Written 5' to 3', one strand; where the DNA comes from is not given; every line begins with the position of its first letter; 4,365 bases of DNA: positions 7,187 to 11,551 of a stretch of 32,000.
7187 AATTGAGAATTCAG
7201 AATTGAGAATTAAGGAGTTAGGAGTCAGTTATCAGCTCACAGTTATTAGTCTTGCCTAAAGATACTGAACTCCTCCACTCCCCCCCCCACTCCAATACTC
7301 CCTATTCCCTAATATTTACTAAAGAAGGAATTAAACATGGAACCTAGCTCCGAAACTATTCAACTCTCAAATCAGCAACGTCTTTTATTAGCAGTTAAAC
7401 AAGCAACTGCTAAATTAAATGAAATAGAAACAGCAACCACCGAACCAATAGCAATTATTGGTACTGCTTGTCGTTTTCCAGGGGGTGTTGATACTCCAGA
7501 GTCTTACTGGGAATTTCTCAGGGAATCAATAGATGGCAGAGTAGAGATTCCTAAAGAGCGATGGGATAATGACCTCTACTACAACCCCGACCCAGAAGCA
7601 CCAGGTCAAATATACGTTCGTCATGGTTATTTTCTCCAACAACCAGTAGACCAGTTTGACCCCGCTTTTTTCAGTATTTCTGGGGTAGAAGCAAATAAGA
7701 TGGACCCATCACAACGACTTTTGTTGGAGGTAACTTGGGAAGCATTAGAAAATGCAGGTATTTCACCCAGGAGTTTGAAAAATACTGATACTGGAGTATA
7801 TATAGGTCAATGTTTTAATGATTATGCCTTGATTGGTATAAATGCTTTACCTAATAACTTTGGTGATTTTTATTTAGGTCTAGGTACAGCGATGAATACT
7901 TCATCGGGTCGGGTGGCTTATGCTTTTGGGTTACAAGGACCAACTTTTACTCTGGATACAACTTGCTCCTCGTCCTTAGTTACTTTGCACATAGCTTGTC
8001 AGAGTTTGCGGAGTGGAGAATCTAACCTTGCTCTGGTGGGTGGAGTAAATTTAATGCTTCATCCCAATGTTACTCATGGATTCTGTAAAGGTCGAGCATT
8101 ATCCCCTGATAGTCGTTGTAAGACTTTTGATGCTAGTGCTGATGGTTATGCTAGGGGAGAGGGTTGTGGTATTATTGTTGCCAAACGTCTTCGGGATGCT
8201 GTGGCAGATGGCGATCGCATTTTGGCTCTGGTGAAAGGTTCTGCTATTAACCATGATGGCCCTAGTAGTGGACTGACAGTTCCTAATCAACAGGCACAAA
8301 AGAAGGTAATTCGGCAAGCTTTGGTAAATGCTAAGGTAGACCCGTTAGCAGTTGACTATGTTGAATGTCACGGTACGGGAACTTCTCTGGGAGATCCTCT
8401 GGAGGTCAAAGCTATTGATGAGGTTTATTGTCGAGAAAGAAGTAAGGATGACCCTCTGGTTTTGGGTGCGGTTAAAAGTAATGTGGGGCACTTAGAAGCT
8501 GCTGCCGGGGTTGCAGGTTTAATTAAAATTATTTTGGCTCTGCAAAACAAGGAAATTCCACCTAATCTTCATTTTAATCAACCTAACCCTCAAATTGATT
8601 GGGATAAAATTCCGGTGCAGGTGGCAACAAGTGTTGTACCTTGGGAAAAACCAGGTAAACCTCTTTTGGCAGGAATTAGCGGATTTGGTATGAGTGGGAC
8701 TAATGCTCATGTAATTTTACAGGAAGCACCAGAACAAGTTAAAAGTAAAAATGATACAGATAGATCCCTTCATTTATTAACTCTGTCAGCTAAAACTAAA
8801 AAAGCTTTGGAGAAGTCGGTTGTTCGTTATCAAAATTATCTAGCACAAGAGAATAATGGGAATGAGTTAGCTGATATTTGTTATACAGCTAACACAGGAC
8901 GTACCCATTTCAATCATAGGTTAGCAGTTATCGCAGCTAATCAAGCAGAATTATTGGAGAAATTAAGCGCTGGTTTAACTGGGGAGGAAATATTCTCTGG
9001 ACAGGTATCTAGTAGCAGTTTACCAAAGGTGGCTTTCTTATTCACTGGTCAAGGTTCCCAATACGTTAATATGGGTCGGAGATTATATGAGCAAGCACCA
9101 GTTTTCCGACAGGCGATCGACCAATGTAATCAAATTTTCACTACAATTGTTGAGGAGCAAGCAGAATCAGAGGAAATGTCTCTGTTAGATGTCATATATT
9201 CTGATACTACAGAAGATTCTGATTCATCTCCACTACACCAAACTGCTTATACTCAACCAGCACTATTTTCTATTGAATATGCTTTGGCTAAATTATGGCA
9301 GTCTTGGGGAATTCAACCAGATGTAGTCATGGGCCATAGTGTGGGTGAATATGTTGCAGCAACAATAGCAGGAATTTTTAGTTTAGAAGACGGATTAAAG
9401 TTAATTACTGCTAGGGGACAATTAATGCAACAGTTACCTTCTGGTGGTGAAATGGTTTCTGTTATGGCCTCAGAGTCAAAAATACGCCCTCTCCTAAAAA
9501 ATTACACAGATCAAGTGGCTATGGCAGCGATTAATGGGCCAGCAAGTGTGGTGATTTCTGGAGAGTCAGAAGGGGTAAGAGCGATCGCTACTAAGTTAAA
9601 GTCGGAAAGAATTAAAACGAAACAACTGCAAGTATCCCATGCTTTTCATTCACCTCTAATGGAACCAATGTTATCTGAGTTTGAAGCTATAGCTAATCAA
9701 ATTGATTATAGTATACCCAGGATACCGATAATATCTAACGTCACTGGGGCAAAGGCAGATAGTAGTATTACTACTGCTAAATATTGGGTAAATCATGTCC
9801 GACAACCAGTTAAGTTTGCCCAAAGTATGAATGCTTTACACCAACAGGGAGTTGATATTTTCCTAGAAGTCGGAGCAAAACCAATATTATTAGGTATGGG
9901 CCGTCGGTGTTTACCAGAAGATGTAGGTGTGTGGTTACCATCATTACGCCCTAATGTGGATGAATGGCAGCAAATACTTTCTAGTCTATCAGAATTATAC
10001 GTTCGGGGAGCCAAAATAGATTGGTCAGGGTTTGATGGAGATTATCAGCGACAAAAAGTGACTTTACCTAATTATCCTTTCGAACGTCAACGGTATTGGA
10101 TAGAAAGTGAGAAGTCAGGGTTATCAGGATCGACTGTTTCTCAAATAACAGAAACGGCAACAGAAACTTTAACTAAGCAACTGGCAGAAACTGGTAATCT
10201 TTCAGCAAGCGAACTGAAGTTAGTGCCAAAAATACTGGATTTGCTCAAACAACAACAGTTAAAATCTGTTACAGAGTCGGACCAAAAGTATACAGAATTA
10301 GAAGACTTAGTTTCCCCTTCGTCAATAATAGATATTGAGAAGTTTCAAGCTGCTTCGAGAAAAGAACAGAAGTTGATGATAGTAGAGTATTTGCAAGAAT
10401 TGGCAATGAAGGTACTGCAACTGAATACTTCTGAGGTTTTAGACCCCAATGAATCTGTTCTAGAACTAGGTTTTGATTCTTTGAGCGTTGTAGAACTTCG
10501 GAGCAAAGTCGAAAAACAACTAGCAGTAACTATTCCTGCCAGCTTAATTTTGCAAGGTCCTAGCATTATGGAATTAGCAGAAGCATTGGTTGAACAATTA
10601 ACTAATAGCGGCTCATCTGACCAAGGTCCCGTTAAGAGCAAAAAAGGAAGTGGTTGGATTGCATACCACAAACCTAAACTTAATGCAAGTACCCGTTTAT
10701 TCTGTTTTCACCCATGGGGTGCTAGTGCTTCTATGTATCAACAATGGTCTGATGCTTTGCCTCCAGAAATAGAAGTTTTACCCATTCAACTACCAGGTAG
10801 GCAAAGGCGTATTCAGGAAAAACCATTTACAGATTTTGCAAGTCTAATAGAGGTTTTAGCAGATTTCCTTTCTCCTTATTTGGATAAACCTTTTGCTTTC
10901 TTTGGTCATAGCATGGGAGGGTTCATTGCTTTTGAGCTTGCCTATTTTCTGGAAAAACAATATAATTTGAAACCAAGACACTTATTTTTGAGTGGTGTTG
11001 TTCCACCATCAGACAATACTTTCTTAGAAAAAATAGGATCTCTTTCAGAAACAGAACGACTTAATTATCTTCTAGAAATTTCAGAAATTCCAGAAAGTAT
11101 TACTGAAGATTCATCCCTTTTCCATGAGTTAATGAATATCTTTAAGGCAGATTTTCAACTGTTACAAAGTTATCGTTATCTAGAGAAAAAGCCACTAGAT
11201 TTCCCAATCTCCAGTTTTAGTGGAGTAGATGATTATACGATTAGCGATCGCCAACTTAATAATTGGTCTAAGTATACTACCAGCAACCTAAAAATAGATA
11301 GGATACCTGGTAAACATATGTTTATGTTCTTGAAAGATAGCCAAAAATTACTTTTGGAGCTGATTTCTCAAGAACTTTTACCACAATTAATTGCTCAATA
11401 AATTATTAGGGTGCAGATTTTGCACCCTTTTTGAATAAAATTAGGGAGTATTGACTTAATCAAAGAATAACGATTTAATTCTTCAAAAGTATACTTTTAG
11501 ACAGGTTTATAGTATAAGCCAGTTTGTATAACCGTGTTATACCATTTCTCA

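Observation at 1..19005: Orphan two-module PKS ending in an unreduced beta-keto module, next to BVMO + lipase + FMO + lipocalin-like genes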

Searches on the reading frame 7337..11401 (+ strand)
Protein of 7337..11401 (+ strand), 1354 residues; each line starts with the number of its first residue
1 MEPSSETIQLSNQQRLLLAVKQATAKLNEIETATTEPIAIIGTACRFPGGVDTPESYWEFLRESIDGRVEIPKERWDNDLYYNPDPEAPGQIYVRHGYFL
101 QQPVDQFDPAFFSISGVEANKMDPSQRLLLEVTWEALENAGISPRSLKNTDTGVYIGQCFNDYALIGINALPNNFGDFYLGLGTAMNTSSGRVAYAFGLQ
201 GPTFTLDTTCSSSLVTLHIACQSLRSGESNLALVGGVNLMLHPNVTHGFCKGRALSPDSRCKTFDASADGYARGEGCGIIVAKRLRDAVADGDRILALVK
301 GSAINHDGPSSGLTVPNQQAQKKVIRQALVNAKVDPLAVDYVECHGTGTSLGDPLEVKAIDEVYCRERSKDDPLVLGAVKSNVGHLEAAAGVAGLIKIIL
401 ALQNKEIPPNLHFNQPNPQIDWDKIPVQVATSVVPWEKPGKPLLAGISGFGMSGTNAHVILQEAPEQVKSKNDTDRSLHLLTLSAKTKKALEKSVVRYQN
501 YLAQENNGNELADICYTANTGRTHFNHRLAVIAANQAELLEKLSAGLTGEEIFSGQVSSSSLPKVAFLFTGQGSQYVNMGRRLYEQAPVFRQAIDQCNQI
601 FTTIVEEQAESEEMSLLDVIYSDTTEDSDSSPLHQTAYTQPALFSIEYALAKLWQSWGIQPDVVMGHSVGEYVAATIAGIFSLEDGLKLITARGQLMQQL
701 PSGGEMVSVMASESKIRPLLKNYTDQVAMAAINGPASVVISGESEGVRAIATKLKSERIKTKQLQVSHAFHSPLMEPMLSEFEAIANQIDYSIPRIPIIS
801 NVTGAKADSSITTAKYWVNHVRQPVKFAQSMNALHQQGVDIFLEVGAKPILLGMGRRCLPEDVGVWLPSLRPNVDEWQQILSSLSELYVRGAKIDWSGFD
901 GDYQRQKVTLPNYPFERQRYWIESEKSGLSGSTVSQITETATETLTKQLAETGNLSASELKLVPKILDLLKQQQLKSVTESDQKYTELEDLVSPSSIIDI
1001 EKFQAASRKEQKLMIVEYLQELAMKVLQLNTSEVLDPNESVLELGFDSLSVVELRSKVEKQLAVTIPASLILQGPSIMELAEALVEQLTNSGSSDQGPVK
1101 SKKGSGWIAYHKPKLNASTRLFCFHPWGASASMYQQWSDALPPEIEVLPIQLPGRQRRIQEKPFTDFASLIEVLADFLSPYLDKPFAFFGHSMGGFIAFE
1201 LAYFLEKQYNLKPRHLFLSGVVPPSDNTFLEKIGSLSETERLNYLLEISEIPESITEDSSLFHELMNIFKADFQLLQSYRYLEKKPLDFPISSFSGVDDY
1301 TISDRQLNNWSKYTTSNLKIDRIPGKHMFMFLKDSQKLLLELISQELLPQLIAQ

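Call 4: search_protein_families(library=pfam, proteins=[window:7337-11401:+], max_evalue=0.01)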
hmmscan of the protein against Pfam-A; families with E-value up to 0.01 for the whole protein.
window:7337-11401:+ (1354 aa): 13 families
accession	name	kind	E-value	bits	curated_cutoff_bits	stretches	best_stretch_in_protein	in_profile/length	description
PF00109.32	ketoacyl-synt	-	6.1e-89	298.4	20.8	1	36-288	2-252/252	Beta-ketoacyl synthase, N-terminal domain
PF00698.26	Acyl_transf_1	-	1.4e-61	209.2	32.7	1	567-891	2-316/319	Acyl transferase domain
PF02801.28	Ketoacyl-synt_C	-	1.2e-43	148.4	20.8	1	296-413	1-118/119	Beta-ketoacyl synthase, C-terminal domain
PF00975.26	Thioesterase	-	1.5e-42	146.8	26.4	1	1120-1344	2-223/226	Thioesterase domain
PF22621.2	CurL-like_PKS_C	-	1.8e-26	92.3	27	1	479-543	1-64/64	CurL-like, PKS C-terminal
PF16197.11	KAsynt_C_assoc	-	3.1e-20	73.1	33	1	416-528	1-107/111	Ketoacyl-synthetase C-terminal extension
PF22336.2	RhiE-like_linker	-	1.9e-15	57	27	1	483-549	2-66/67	RhiE-like, KS-MAT linker domain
PF00550.31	PP-binding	-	1.8e-13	50.9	20.8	1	1017-1084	1-67/67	Phosphopantetheine attachment site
PF12697.13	Abhydrolase_6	-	1.3e-08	36.2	26.3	1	1123-1228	3-102/217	Alpha/beta hydrolase family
PF00108.29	Thiolase_N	-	1.1e-06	28.7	26.4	1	194-245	67-120/260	Thiolase, N-terminal domain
PF23297.2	ACP_SdgA_C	-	4.7e-06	27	27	1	1025-1094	21-89/95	Highly reducing polyketide synthase sdgA, C-terminal ACP domain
PF00561.26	Abhydrolase_1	-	0.00024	21.3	25.8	1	1165-1203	48-88/245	alpha/beta hydrolase fold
PF12146.15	Hydrolase_4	-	0.00026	20.8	27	1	1172-1211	64-101/239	Serine aminopeptidase, S33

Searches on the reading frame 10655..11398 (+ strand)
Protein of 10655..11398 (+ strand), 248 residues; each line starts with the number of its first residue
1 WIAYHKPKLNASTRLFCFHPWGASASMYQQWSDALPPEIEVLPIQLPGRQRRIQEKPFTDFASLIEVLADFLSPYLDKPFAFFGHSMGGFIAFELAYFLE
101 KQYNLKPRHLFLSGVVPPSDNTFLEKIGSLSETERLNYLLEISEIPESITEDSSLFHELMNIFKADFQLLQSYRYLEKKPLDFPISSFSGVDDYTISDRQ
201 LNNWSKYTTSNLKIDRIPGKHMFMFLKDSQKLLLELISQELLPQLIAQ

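Call 53: search_solved_structures(query=window:10655-11398:+, max_evalue=0.00001)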
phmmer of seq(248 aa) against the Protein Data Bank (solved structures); distinct sequences matched with E-value up to 0.00001: 14.
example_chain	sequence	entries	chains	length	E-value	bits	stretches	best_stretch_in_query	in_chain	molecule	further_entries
3qmw_A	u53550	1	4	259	2.7e-34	122.2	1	11-236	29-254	Thioesterase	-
3qmv_A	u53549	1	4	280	3.4e-34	121.9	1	11-236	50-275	Thioesterase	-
4xjv_A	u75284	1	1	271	2.2e-31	112.6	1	10-237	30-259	S-acyl fatty acid synthase thioesterase, medium chain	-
3fla_A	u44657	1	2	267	1.3e-30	110.1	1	8-229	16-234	RifR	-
3flb_A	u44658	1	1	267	3.4e-30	108.7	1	8-229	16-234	RifR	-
9pc6_A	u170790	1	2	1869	6.1e-29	104.6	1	8-228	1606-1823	6-deoxyerythronolide-B synthase,RifR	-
6vap_A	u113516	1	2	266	3.6e-28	102.1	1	1-239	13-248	Thioesterase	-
5ugz_A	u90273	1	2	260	4.6e-23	85.4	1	13-225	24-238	Putative thioesterase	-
2k2q_B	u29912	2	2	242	4.9e-23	85.3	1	11-228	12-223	Surfactin synthetase thioesterase subunit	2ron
7e3z_A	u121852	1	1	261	3.2e-19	72.8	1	6-223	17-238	thioesterase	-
6fvj_A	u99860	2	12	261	1e-16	64.6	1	11-229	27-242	Thioesterase | Probable thioesterase TesA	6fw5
6ba8_A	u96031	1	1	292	2.2e-13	53.7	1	10-223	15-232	Iron aquisition yersiniabactin synthesis enzyme, YbtT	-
6ba9_A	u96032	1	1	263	4.2e-13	52.8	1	10-223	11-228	Iron aquisition yersiniabactin synthesis enzyme, YbtT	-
6n8e_A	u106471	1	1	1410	1.8e-06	31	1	7-228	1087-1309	holo-ObiF1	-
